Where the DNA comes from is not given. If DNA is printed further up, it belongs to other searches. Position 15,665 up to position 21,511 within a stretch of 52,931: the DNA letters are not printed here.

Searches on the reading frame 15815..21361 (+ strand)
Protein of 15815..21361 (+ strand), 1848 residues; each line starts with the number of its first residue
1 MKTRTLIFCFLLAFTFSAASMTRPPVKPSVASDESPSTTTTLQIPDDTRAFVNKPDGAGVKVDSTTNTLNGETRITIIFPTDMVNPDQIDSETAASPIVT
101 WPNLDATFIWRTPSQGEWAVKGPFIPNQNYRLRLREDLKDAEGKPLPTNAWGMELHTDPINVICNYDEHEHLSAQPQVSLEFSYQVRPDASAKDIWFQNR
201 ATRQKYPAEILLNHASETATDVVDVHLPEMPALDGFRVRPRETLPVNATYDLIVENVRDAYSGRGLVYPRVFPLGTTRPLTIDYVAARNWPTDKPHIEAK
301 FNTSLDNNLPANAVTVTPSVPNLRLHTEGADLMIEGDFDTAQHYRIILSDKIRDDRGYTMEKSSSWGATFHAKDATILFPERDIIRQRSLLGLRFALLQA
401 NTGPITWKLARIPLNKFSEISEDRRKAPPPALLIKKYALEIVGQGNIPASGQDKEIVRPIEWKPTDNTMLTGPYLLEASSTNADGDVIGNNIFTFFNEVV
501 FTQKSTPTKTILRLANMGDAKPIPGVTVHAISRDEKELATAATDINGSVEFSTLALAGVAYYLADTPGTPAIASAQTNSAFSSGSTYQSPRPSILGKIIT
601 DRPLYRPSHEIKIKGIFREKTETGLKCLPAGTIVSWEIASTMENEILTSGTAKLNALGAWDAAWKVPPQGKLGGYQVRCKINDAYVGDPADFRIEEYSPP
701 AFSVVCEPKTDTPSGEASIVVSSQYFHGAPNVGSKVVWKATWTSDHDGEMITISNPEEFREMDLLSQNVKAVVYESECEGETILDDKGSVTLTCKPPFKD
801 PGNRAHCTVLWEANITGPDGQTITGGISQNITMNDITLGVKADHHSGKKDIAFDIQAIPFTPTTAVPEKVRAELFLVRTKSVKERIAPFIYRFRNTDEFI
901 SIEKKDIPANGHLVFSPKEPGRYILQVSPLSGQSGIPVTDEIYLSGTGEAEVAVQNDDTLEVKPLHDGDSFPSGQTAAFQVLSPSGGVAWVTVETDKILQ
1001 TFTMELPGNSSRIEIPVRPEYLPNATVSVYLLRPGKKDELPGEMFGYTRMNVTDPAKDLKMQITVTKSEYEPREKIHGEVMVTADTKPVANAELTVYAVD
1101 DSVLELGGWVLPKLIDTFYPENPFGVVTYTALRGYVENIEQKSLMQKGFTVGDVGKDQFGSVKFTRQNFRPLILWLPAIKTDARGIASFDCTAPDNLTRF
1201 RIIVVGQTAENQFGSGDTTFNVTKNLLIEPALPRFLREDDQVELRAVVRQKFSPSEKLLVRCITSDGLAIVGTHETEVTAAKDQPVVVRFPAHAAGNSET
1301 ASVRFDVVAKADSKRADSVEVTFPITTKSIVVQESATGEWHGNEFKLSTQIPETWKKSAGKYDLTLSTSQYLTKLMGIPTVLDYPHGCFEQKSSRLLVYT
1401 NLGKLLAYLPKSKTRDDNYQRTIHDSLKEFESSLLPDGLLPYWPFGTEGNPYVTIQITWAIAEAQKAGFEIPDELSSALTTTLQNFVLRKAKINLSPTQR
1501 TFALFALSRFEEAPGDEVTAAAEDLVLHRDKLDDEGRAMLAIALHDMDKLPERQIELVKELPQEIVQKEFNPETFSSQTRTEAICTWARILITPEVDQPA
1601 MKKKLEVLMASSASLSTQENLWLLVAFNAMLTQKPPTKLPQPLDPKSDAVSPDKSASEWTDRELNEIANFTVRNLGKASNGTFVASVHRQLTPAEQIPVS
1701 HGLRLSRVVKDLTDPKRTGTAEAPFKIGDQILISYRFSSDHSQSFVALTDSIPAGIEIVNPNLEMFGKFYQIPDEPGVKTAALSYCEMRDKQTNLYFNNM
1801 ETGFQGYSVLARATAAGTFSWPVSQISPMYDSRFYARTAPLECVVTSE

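Call 16: search_protein_families(library=pfam, proteins=[window:15815-21361:+], max_evalue=0.001)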
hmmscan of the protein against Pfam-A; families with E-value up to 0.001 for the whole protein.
window:15815-21361:+ (1848 aa): 5 families
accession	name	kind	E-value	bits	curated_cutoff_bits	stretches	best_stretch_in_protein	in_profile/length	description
PF17973.7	bMG10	-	1.2e-20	74.4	26.2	1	1702-1831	1-129/131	Bacterial Alpha-2-macroglobulin MG10 domain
PF07703.20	A2M_BRD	-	1.3e-17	64.9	22.7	1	968-1106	7-140/140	Alpha-2-macroglobulin bait region domain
PF00207.28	A2M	-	1e-14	54.5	21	1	1174-1250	3-80/92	Alpha-2-macroglobulin family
PF01835.25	MG2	-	2.1e-09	38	32.8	1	598-681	4-82/96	MG2 domain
PF11974.14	bMG3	-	2.3e-09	37.6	34.9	1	515-577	20-76/103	Bacterial alpha-2-macroglobulin MG3 domain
